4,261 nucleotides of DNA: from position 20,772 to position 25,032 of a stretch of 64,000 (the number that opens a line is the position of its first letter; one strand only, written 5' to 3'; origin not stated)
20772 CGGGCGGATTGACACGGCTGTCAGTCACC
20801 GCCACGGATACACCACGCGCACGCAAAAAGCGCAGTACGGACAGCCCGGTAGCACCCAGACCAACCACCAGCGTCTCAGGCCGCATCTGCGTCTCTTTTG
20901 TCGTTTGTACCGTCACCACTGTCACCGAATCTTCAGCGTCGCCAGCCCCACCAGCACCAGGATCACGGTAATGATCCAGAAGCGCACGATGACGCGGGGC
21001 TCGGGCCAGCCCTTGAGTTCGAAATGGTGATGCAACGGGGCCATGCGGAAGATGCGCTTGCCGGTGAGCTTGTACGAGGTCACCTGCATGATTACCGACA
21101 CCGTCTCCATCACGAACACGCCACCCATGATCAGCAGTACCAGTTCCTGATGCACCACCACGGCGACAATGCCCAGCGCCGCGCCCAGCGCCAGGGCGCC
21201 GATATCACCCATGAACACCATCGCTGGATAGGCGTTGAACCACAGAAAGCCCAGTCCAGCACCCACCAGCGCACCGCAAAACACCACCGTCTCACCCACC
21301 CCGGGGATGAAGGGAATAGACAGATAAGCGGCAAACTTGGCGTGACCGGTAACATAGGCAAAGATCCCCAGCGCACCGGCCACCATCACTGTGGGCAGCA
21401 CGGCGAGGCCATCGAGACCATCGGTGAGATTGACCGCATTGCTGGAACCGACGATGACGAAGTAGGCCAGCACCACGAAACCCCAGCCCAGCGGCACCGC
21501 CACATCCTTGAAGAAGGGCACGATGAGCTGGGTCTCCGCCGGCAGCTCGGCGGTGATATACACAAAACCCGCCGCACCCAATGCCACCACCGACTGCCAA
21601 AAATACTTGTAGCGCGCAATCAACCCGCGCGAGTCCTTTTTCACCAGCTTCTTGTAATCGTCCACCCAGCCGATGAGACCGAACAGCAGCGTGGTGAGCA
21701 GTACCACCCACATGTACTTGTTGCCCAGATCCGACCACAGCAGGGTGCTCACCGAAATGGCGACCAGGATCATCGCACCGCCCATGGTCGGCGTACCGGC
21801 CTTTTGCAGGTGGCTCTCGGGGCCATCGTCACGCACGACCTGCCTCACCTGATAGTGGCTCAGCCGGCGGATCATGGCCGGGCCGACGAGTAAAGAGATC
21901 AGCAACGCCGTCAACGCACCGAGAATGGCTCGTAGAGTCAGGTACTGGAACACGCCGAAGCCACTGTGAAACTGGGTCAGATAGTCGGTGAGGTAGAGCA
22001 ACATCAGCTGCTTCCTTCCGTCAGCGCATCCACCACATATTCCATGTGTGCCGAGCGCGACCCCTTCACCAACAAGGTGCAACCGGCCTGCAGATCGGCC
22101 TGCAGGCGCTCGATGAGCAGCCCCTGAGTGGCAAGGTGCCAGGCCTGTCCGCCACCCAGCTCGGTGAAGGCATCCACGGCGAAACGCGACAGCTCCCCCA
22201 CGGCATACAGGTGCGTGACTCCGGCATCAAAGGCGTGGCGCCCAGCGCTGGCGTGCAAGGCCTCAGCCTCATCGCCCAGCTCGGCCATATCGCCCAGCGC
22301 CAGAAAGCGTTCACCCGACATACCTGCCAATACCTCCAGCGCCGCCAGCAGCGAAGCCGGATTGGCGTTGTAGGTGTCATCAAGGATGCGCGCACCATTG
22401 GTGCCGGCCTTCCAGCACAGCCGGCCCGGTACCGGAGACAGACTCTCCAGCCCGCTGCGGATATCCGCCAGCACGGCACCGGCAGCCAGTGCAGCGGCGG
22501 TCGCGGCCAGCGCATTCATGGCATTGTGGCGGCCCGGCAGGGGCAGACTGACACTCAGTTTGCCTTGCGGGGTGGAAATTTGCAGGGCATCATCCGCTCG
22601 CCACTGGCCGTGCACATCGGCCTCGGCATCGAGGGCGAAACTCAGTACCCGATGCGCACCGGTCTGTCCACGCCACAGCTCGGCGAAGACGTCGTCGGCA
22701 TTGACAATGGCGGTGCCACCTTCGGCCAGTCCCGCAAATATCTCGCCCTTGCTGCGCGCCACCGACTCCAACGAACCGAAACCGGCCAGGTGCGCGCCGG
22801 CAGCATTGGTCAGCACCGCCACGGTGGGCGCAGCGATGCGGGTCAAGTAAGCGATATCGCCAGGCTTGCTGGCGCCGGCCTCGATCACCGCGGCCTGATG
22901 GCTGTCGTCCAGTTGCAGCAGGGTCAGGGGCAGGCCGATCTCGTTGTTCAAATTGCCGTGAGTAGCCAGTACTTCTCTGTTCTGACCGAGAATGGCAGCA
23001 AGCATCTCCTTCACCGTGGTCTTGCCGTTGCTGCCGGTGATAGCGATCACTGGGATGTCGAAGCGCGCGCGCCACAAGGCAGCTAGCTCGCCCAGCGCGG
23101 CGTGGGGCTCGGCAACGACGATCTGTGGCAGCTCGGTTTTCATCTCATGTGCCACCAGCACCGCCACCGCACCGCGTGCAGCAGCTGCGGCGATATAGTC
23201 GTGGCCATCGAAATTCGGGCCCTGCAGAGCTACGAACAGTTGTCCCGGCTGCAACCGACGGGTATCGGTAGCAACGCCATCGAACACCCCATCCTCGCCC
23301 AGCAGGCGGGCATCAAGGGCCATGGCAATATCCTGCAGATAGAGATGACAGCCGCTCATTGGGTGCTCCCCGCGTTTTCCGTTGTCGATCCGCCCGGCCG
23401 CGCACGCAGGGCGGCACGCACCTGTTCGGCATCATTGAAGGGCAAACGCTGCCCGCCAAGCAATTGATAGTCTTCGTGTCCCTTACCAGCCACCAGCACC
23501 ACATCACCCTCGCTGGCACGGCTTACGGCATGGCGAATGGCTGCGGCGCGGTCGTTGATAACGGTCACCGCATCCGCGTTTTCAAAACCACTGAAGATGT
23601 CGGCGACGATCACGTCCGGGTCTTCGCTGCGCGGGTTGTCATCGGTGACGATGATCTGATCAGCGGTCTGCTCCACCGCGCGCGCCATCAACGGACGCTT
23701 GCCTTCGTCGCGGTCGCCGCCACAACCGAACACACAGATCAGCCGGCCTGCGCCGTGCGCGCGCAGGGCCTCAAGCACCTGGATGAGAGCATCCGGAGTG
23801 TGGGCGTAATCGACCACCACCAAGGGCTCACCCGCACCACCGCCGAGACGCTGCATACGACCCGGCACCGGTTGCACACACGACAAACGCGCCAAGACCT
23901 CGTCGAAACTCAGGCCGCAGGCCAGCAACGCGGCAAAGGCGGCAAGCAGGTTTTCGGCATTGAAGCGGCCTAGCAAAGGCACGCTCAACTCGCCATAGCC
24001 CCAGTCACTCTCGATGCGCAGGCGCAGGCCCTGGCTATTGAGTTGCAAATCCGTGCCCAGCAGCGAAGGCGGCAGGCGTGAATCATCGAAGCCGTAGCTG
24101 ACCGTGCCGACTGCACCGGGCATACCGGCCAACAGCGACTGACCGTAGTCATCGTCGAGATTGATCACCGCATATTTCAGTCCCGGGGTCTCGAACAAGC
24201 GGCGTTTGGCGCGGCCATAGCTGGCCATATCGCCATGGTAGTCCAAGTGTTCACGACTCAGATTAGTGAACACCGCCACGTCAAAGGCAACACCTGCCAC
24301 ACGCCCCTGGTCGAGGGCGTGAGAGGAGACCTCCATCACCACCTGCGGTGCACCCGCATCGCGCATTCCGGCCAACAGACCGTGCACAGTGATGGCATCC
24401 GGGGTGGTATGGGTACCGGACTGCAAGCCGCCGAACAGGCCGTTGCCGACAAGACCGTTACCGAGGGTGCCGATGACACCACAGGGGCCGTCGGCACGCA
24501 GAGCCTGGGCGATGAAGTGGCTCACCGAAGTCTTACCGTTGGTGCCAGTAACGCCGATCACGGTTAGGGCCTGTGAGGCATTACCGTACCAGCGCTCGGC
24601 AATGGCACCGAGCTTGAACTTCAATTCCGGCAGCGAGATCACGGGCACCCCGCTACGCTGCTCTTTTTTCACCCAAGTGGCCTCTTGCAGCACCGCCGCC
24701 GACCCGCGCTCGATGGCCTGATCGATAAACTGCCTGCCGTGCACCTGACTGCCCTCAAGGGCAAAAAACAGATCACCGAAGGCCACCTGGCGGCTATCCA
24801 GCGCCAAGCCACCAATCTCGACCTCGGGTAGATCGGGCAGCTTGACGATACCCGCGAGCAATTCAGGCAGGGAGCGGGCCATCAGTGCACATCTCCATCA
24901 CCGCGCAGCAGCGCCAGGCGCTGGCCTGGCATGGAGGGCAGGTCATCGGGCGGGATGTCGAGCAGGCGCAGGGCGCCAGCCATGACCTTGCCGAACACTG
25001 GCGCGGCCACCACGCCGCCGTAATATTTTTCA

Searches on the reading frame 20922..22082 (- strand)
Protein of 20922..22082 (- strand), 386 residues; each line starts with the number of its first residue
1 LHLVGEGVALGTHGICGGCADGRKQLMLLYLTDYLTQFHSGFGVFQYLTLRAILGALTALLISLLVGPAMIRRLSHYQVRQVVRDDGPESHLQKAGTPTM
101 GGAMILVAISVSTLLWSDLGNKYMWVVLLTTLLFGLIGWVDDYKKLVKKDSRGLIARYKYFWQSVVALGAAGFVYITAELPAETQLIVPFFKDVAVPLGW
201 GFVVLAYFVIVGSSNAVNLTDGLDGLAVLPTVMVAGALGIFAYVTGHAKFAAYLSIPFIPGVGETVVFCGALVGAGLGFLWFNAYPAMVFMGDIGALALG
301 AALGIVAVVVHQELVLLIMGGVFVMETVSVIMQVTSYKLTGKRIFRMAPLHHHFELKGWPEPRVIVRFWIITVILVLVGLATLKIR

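Call 68: search_protein_families(library=pfam, proteins=[window:20922-22082:-], max_evalue=0.00001)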
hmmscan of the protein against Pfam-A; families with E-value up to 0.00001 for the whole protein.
window:20922-22082:- (386 aa): 1 family
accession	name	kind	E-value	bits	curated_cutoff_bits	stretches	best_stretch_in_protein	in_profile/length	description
PF00953.26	Glycos_transf_4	-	1.9e-32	112.9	27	1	125-310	2-159/160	Glycosyl transferase family 4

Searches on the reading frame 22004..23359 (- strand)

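Call 68: search_protein_families(library=pfam, proteins=[window:22004-23359:-], max_evalue=0.00001)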
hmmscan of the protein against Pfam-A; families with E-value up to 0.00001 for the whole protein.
window:22004-23359:- (451 aa): 3 families
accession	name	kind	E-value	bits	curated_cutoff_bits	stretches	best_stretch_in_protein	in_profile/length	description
PF08245.18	Mur_ligase_M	-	3.2e-46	158.3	24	1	107-290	1-200/200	Mur ligase middle domain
PF02875.26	Mur_ligase_C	-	1e-14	55.9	28.4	1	312-435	1-127/127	Mur ligase, glutamate ligase domain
PF01225.30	Mur_ligase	-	3e-08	34.3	21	1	27-94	3-92/95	Mur ligase family, catalytic domain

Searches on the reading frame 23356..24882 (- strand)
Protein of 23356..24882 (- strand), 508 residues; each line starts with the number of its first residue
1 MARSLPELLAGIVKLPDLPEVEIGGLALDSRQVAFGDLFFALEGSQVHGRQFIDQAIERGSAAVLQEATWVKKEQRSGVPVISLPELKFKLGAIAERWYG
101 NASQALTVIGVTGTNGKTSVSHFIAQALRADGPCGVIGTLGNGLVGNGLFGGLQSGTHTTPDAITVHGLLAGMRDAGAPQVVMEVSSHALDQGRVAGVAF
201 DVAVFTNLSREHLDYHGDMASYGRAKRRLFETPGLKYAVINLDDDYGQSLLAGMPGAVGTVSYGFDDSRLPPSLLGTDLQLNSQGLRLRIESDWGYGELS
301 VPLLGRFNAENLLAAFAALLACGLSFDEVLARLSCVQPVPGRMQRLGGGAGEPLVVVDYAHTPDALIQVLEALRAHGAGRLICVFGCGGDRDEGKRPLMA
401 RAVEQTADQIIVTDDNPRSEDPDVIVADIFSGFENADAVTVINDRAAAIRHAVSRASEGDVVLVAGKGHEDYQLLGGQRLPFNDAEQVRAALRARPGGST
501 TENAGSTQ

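Call 68: search_protein_families(library=pfam, proteins=[window:23356-24882:-], max_evalue=0.00001)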
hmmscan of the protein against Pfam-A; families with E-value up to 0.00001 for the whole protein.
window:23356-24882:- (508 aa): 3 families
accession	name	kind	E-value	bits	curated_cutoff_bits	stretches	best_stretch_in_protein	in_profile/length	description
PF08245.18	Mur_ligase_M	-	9.4e-53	179.6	24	1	111-318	1-199/200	Mur ligase middle domain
PF02875.26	Mur_ligase_C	-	6.2e-36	124.5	28.4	1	341-468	1-127/127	Mur ligase, glutamate ligase domain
PF01225.30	Mur_ligase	-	6.7e-09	36.4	21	1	23-87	2-86/95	Mur ligase family, catalytic domain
